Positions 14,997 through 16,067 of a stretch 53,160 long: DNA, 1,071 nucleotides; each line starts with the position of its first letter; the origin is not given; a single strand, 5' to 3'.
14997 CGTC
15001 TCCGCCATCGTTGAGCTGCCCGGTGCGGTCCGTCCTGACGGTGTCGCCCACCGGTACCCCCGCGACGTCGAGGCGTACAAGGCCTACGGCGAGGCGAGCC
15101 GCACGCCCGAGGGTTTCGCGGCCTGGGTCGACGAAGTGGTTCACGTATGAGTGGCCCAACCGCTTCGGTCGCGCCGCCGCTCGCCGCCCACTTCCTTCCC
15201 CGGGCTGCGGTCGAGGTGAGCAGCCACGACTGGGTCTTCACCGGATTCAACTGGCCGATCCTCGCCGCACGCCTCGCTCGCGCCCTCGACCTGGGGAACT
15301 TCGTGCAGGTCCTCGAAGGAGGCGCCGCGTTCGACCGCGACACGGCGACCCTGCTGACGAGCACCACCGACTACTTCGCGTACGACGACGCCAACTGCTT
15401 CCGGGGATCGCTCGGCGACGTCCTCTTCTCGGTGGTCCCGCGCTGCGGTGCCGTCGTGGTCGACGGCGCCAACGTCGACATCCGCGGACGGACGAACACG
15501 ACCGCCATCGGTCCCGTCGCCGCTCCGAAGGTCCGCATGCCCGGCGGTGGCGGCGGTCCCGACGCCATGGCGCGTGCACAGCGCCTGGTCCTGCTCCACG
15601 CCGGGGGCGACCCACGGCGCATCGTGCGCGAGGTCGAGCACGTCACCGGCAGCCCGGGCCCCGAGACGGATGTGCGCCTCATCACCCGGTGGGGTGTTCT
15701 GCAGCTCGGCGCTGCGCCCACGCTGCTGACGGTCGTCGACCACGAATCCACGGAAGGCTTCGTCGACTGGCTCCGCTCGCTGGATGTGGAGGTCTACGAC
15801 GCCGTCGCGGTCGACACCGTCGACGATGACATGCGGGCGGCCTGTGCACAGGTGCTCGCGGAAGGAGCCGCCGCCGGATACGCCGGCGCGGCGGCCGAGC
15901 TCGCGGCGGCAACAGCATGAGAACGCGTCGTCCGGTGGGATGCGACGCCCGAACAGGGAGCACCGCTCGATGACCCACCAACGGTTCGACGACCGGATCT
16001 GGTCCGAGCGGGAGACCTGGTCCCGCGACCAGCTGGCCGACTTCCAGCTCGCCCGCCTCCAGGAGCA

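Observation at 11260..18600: Unusual eight-gene operon: sugar-type SBP, ferredoxin, P450, two-subunit CoA-transferase-fold protein, PaaK-like ligase, SDR and PaaI thioesterase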

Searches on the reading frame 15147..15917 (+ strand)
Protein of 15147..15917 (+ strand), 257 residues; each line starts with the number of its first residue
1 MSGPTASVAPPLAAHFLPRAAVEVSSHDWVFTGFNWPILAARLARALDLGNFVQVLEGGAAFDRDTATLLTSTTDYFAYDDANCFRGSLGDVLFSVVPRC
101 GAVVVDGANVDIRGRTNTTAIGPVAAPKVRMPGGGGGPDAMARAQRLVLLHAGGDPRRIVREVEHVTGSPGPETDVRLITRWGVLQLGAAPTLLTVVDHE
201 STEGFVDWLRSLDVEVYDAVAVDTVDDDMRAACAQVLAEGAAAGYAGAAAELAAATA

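Call 6: search_protein_families(library=pfam, proteins=[window:15147-15917:+], max_evalue=0.01)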
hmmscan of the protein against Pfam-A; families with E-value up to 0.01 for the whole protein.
seq(257 aa): 0 families

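Call 7: search_protein_families(library=ncbifam, proteins=[window:15147-15917:+], max_evalue=0.01)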
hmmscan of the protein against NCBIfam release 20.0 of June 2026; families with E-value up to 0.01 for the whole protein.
seq(257 aa): 0 families

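Call 9: find_homologous_proteins(query=window:15147-15917:+)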
Query seq(257 aa) (257 aa): 32 proteins with E <= 0.001 among 8000 candidates.
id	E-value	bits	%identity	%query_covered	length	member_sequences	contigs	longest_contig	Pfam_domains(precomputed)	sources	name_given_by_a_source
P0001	5.6e-164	562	100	100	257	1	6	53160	-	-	-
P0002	1.5e-107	377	73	88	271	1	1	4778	-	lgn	-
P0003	2.5e-78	281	57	98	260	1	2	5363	-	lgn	-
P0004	1.6e-73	265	59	91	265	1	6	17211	-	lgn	-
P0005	2.3e-73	265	58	91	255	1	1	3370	-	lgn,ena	-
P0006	3.1e-70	255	58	90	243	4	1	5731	-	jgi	jgi:glutaconate CoA-transferase subunit B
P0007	8.3e-70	253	54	91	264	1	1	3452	-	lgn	-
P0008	3.9e-69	251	58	83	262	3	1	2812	-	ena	-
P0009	1.0e-68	250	54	90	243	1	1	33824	-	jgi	jgi:glutaconate CoA-transferase, subunit B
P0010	6.2e-68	247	52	94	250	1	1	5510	-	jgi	jgi:glutaconate CoA-transferase subunit B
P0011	2.7e-66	242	53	89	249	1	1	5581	PF01144.30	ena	-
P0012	3.8e-66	241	52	90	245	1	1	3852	-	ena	-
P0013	1.9e-65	239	52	90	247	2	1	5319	-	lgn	-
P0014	6.6e-65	237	52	90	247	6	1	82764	PF01144.30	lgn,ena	-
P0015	2.7e-63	232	49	97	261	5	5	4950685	-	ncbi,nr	ncbi:co-chaperone HscB [Mycolicibacterium thermoresistibile]|nr:co-chaperone HscB [Mycolicibacterium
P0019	6.6e-59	217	50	93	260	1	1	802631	-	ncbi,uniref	ncbi:co-chaperone HscB [Cryptosporangium sp. NPDC048952]|uniref:co-chaperone HscB n=1 Tax=Cryptospor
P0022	1.7e-54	203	53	78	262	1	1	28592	-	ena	-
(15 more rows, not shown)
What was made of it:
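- Tried and rejected: My first impression of extreme rarity (32 hits, call 9) was softened.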

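Call 11: find_encoding_contigs(protein=P0015, flank=10000, max_places=2)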
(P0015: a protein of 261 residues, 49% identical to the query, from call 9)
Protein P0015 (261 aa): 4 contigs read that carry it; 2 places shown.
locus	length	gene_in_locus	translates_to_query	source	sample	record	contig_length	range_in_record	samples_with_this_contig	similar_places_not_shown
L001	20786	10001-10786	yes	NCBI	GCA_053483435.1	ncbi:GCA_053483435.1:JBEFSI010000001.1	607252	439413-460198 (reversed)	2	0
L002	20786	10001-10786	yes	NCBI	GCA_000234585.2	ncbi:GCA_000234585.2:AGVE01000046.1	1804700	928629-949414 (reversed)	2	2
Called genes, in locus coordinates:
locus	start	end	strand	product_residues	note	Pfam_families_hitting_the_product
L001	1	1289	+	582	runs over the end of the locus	PF01326:PPDK_N, PF00391:PEP-utilizers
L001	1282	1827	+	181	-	PF00364:Biotin_lipoyl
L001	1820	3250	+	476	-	PF00289:Biotin_carb_N, PF02786:CPSase_L_D2, PF02222:ATP-grasp (weak), PF07478:Dala_Dala_lig_C, PF02785:Biotin_carb_C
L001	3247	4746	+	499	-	PF00682:HMGL-like, PF02436:PYC_OADA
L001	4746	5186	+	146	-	PF01796:OB_ChsH2_C (weak)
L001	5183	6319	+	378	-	PF00108:Thiolase_N, PF00109:ketoacyl-synt, PF08545:ACP_syn_III (faint), PF22691:Thiolase_C_1, PF02803:Thiolase_C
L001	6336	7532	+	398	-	PF13350:Y_phosphatase3, PF22784:PTP-SAK (weak), PF10604:Polyketide_cyc2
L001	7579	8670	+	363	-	PF24684:Vgb_lyase (faint), PF01436:NHL (faint), PF07995:GSDH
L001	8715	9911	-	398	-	PF00108:Thiolase_N, PF02803:Thiolase_C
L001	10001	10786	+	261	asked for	-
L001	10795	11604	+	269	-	PF01144:CoA_trans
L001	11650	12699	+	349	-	PF02771:Acyl-CoA_dh_N, PF00441:Acyl-CoA_dh_1, PF08028:Acyl-CoA_dh_2 (weak)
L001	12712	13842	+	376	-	PF02771:Acyl-CoA_dh_N, PF02770:Acyl-CoA_dh_M, PF00441:Acyl-CoA_dh_1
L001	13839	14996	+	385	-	PF02771:Acyl-CoA_dh_N, PF02770:Acyl-CoA_dh_M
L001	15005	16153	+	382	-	PF00441:Acyl-CoA_dh_1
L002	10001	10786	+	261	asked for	-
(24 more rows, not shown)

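Call 12: find_encoding_contigs(protein=P0019, flank=10000, max_places=2)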
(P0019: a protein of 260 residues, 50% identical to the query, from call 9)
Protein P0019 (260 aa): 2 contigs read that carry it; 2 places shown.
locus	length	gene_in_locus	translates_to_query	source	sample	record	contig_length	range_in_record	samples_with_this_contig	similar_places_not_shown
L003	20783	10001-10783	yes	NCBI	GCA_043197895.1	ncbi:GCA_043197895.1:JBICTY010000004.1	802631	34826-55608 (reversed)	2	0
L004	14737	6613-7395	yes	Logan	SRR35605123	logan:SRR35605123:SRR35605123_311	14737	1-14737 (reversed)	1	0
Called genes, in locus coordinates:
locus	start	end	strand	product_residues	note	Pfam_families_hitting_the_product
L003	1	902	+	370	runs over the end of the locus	PF02653:BPD_transp_2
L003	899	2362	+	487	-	PF13458:Peripla_BP_6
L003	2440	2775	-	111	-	PF21777:SDR-like, PF13561:adh_short_C2 (faint)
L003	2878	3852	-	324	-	PF00106:adh_short, PF01370:Epimerase (weak), PF13561:adh_short_C2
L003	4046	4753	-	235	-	PF00440:TetR_N, PF17932:TetR_C_24, PF17938:TetR_C_29 (weak)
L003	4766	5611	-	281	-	PF01436:NHL (faint), PF08450:SGL, PF24684:Vgb_lyase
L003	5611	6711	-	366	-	PF00296:Bac_luciferase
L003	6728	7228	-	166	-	PF01613:Flavin_Reduct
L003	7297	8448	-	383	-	PF02771:Acyl-CoA_dh_N, PF02770:Acyl-CoA_dh_M, PF00441:Acyl-CoA_dh_1, PF08028:Acyl-CoA_dh_2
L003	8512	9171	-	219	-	PF00440:TetR_N, PF17932:TetR_C_24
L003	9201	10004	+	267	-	PF01144:CoA_trans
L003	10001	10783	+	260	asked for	-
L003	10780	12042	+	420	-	PF00501:AMP-binding, PF14535:AMP-binding_C_2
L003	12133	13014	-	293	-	PF00106:adh_short, PF01370:Epimerase (weak), PF13561:adh_short_C2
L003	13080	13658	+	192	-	PF00440:TetR_N, PF13305:TetR_C_33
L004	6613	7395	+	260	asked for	-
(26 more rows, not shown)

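Call 13: find_encoding_contigs(protein=P0014, flank=10000, max_places=2)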
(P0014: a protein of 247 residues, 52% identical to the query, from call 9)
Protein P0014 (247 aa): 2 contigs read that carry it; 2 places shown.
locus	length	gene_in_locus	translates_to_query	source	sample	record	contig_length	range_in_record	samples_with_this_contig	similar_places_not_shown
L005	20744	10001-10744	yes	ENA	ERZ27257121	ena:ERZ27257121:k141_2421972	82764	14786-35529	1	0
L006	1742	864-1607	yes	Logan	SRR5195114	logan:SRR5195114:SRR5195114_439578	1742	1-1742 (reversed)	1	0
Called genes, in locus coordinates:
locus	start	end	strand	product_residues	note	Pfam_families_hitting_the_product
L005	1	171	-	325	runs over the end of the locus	PF08240:ADH_N, PF00107:ADH_zinc_N, PF13602:ADH_zinc_N_2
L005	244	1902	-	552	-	PF00501:AMP-binding, PF13193:AMP-binding_C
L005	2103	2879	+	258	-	PF00106:adh_short, PF08659:KR, PF13561:adh_short_C2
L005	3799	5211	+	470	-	PF00171:Aldedh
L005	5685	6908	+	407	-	PF00108:Thiolase_N, PF02803:Thiolase_C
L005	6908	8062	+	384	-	PF02771:Acyl-CoA_dh_N, PF02770:Acyl-CoA_dh_M, PF00441:Acyl-CoA_dh_1 (weak)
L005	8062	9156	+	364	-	PF00441:Acyl-CoA_dh_1, PF08028:Acyl-CoA_dh_2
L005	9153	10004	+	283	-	PF01144:CoA_trans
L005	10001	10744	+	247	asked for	PF01144:CoA_trans (faint)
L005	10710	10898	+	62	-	-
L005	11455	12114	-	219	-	PF00440:TetR_N, PF16859:TetR_C_11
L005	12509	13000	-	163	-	PF00903:Glyoxalase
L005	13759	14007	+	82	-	PF01796:OB_ChsH2_C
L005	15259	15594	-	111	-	PF00085:Thioredoxin, PF00578:AhpC-TSA, PF13098:Thioredoxin_2 (weak), PF13899:Thioredoxin_7 (faint), PF13905:Thioredoxin_8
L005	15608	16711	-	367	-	PF07992:Pyr_redox_2, PF12831:FAD_oxidored (faint), PF13738:Pyr_redox_3, PF00070:Pyr_redox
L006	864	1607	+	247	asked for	PF01144:CoA_trans (faint)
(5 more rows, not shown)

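Call 14: search_solved_structures(query=window:15147-15917:+, max_evalue=1, show_alignments=2)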
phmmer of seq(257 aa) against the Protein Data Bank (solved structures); distinct sequences matched with E-value up to 1: 9.
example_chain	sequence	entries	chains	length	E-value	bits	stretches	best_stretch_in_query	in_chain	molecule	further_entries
5n01_D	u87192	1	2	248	3.7e-11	46.2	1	28-232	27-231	Glutaconate CoA-transferase family, subunit B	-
5n02_D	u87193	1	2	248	3.9e-11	46.1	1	28-232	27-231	Glutaconate CoA-transferase family, subunit B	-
5n00_B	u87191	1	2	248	5.3e-11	45.7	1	28-232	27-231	Glutaconate CoA-transferase family, subunit B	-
5n03_D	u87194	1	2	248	8.2e-11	45.1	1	28-232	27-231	Glutaconate CoA-transferase family, subunit B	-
5mzw_D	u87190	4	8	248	1e-10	44.8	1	28-232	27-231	Glutaconate CoA-transferase family, subunit B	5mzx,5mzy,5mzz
1poi_B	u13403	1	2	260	0.00017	24.4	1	103-171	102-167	GLUTACONATE COENZYME A-TRANSFERASE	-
3al0_A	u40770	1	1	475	0.024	17.3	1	97-188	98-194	Glutamyl-tRNA(Gln) amidotransferase subunit A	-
2gi3_A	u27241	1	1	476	0.024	17.3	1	97-188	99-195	Glutamyl-tRNA(Gln) amidotransferase subunit A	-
4wj3_A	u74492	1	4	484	0.038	16.7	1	99-188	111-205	Glutamyl-tRNA(Gln) amidotransferase subunit A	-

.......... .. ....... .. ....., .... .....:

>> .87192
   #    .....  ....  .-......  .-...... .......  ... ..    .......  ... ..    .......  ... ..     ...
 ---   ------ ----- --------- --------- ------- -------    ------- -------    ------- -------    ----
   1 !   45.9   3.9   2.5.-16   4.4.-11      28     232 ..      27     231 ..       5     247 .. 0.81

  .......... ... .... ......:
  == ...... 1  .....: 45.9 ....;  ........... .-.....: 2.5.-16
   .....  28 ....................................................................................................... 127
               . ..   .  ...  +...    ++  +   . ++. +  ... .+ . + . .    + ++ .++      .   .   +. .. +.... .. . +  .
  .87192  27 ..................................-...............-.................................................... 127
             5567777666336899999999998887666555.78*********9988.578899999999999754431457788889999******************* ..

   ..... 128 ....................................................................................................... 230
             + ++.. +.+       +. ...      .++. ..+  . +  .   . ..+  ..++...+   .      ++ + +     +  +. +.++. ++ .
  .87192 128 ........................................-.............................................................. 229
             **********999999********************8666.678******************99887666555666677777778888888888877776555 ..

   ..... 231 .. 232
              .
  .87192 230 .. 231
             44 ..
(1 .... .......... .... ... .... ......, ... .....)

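Call 17: search_solved_structures(query=A1, max_evalue=10, show_alignments=5)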
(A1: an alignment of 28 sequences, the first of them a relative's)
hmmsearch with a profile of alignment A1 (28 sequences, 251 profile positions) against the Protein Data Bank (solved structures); distinct sequences matched with E-value up to 10: 17.
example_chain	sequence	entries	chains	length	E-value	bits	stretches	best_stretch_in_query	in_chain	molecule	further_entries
5n01_D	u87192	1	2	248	3e-15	59.4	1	10-198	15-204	Glutaconate CoA-transferase family, subunit B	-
5n00_B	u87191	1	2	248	3.4e-15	59.2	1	10-198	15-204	Glutaconate CoA-transferase family, subunit B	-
5n02_D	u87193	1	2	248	4.3e-15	58.9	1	10-198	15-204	Glutaconate CoA-transferase family, subunit B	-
5mzw_D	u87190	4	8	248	6.6e-15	58.3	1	10-198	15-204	Glutaconate CoA-transferase family, subunit B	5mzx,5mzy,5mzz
5n03_D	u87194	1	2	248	1e-14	57.6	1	10-198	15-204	Glutaconate CoA-transferase family, subunit B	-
1poi_B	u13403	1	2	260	5.3e-13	52.1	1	12-162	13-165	GLUTACONATE COENZYME A-TRANSFERASE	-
6co6_B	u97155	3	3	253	0.0063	19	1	90-134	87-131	Probable CoA-transferase beta subunit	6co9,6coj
6con_B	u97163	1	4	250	0.011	18.3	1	94-136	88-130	CoA-transferase subunit beta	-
3rrl_B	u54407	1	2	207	0.11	15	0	117-199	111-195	Succinyl-CoA:3-ketoacid-coenzyme A transferase subunit B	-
3emf_A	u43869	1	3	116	0.15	14.5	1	176-236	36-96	Hia (Adhesin)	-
2g39_A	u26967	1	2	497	0.19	14.2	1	90-181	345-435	Acetyl-CoA hydrolase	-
9ctd_C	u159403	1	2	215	0.45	13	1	96-157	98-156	3-oxoacid CoA-transferase, B subunit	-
9csc_B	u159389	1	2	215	0.47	12.9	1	96-157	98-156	3-oxoacid CoA-transferase, B subunit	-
9cry_B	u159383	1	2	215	0.48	12.9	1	96-157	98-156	3-oxoacid CoA-transferase, B subunit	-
9cq2_B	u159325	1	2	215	0.51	12.8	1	97-157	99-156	3-oxoacid CoA-transferase, B subunit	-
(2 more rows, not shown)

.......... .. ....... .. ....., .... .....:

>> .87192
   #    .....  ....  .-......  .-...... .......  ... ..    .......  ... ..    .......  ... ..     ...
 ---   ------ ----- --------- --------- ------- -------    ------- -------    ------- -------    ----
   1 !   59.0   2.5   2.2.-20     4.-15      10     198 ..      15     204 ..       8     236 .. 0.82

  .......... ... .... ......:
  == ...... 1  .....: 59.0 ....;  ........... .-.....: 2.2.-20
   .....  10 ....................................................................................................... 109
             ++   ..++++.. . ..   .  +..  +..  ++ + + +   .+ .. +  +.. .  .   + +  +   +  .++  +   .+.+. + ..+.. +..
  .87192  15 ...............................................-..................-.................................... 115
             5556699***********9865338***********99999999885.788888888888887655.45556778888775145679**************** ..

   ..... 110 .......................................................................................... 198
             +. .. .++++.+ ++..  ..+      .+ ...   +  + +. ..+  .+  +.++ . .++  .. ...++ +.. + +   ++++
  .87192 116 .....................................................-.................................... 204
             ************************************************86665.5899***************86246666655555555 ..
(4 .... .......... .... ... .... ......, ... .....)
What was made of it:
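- Closest known: IpdAB COCHEA-CoA ring hydrolase of the KstR2 regulon. Different: Similarity to IpdB is marginal (call 17).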

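Call 18: find_related_loci(query=A1, collection=genome_contigs, flank=10000)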
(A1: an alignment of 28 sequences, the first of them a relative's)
Query A1 (257 aa) in genome_contigs; peptide patterns used: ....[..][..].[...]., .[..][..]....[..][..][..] (x = any residue, [..] = any of these).
600 stretches matched a pattern (row limit reached: there are more); 311 encode a relative of the query (tblastn E <= 1e-3); the best 80 are kept; 80 distinct loci.
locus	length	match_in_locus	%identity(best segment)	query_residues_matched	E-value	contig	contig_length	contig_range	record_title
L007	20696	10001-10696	50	16-246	4e-61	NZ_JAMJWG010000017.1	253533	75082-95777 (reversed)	Streptomyces sp. ODS25 17, whole genome shotgun sequence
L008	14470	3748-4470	50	4-249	4e-60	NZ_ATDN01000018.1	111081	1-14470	Mycolicibacterium elephantis DSM 44368 Contig25, whole genome shotgun sequence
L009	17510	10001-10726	48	6-246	3e-53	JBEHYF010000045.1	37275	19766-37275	MAG: Actinomycetota bacterium isolate ESF1.bin.21 NODE_1145_length_37275_cov_25.416075, whole genome shotgun sequence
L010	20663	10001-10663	47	16-245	9e-40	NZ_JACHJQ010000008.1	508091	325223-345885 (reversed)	Actinophytocola algeriensis strain CECT 8960 Ga0436956_08, whole genome shotgun sequence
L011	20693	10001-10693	48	14-246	1e-47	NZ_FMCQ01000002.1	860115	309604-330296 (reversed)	Micromonospora tulbaghiae strain DSM 45142, whole genome shotgun sequence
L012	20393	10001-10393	32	20-150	7e-12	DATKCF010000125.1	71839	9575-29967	MAG TPA_asm: Longimicrobiales bacterium isolate SMAG_U14439 k141_1137343, whole genome shotgun sequence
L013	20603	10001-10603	31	20-222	9e-12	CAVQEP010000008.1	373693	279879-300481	MAG: uncultured Actinomycetes bacterium isolate MFD08700.bin.1.66 genome assembly, contig: contig_4580, whole genome sho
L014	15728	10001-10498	32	20-188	5e-12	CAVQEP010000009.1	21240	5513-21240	MAG: uncultured Actinomycetes bacterium isolate MFD08700.bin.1.66 genome assembly, contig: contig_49073, whole genome sh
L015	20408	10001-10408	33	31-167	1e-10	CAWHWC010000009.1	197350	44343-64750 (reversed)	MAG: uncultured Actinomycetes bacterium isolate MFD06298.bin.3.39 genome assembly, contig: contig_8185, whole genome sho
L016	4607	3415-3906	30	20-186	1e-10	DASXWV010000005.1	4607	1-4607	MAG TPA_asm: Gaiellaceae bacterium isolate SMAG_U4780 k141_292580, whole genome shotgun sequence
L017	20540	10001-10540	30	20-203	6e-10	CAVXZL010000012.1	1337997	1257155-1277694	MAG: uncultured Actinomycetes bacterium isolate MFD08821.bin.1.92 genome assembly, contig: contig_722, whole genome shot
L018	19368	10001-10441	32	20-167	6e-10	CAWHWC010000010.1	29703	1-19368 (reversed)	MAG: uncultured Actinomycetes bacterium isolate MFD06298.bin.3.39 genome assembly, contig: contig_89456, whole genome sh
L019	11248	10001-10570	28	20-197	9e-10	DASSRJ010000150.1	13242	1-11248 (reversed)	MAG TPA_asm: Pseudolabrys sp. isolate SMAG_U486 k141_428463, whole genome shotgun sequence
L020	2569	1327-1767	31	20-167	8e-10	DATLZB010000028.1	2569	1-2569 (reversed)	MAG TPA_asm: Hyphomicrobiaceae bacterium isolate SMAG_U13287 k141_163219, whole genome shotgun sequence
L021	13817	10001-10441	29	20-167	1e-9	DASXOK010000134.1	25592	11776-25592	MAG TPA_asm: Pseudolabrys sp. isolate SMAG_U5380 k141_1675508, whole genome shotgun sequence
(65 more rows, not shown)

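Call 40: find_encoding_contigs(protein=P0009, flank=10000, max_places=1)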
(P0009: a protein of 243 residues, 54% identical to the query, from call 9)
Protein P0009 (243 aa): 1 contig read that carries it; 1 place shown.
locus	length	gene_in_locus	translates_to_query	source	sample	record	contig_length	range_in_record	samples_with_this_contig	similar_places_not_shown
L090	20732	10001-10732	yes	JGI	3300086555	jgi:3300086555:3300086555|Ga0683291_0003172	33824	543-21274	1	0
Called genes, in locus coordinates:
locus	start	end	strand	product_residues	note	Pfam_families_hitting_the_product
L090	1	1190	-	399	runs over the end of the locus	PF02515:CoA_transf_3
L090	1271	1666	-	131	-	-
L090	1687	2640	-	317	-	PF00561:Abhydrolase_1, PF12697:Abhydrolase_6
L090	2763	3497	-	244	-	PF00440:TetR_N, PF17932:TetR_C_24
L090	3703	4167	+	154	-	PF12172:zf-ChsH2, PF01796:OB_ChsH2_C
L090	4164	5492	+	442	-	PF22691:Thiolase_C_1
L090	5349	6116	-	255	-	PF00106:adh_short, PF08659:KR, PF13561:adh_short_C2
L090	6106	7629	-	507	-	PF00501:AMP-binding, PF13193:AMP-binding_C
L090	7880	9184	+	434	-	PF00067:p450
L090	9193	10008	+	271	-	PF01144:CoA_trans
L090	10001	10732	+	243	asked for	-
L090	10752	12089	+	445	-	PF00501:AMP-binding, PF14535:AMP-binding_C_2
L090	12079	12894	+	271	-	PF00106:adh_short, PF01370:Epimerase (weak), PF13561:adh_short_C2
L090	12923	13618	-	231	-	PF00440:TetR_N, PF17932:TetR_C_24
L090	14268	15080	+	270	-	PF04199:Cyclase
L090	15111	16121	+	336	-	PF00389:2-Hacid_dh, PF02826:2-Hacid_dh_C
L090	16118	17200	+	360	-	PF02615:Ldh_2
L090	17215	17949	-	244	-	PF00809:Pterin_bind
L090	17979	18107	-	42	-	-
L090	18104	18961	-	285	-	PF00535:Glycos_transf_2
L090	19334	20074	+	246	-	PF00106:adh_short, PF08659:KR, PF13561:adh_short_C2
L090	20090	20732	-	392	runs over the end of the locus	PF01266:DAO (faint), PF07992:Pyr_redox_2, PF13434:Lys_Orn_oxgnase (faint), PF13738:Pyr_redox_3 (weak), PF01593:Amino_oxidase (faint), PF00070:Pyr_redox, PF14759:Reductase_C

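Call 41: find_encoding_contigs(protein=P0022, flank=10000, max_places=1)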
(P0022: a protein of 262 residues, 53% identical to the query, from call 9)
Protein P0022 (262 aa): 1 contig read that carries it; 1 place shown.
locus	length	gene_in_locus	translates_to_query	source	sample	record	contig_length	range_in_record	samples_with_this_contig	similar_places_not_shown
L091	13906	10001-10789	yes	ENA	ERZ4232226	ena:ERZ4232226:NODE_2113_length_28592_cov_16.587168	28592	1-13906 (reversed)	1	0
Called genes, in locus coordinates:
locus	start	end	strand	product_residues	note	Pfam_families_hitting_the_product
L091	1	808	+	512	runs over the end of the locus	PF00501:AMP-binding, PF13193:AMP-binding_C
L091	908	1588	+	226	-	PF00440:TetR_N, PF17932:TetR_C_24, PF17938:TetR_C_29 (weak)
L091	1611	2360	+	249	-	PF00106:adh_short, PF01370:Epimerase, PF08659:KR, PF13561:adh_short_C2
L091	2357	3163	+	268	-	PF00106:adh_short, PF13561:adh_short_C2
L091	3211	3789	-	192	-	PF00378:ECH_1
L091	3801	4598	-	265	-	PF00378:ECH_1, PF16113:ECH_2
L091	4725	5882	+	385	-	PF02771:Acyl-CoA_dh_N, PF02770:Acyl-CoA_dh_M, PF00441:Acyl-CoA_dh_1, PF08028:Acyl-CoA_dh_2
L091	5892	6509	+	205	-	PF13561:adh_short_C2 (faint)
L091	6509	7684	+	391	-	PF00108:Thiolase_N, PF00109:ketoacyl-synt, PF08545:ACP_syn_III (weak), PF02803:Thiolase_C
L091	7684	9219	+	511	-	PF02737:3HCDH_N, PF03446:NAD_binding_2 (weak), PF13241:NAD_binding_7 (faint), PF00725:3HCDH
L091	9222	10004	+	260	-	PF01144:CoA_trans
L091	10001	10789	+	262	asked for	-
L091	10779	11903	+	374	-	PF02771:Acyl-CoA_dh_N, PF02770:Acyl-CoA_dh_M, PF00441:Acyl-CoA_dh_1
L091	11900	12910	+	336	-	PF02771:Acyl-CoA_dh_N (faint), PF00441:Acyl-CoA_dh_1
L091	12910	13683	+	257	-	PF00378:ECH_1, PF16113:ECH_2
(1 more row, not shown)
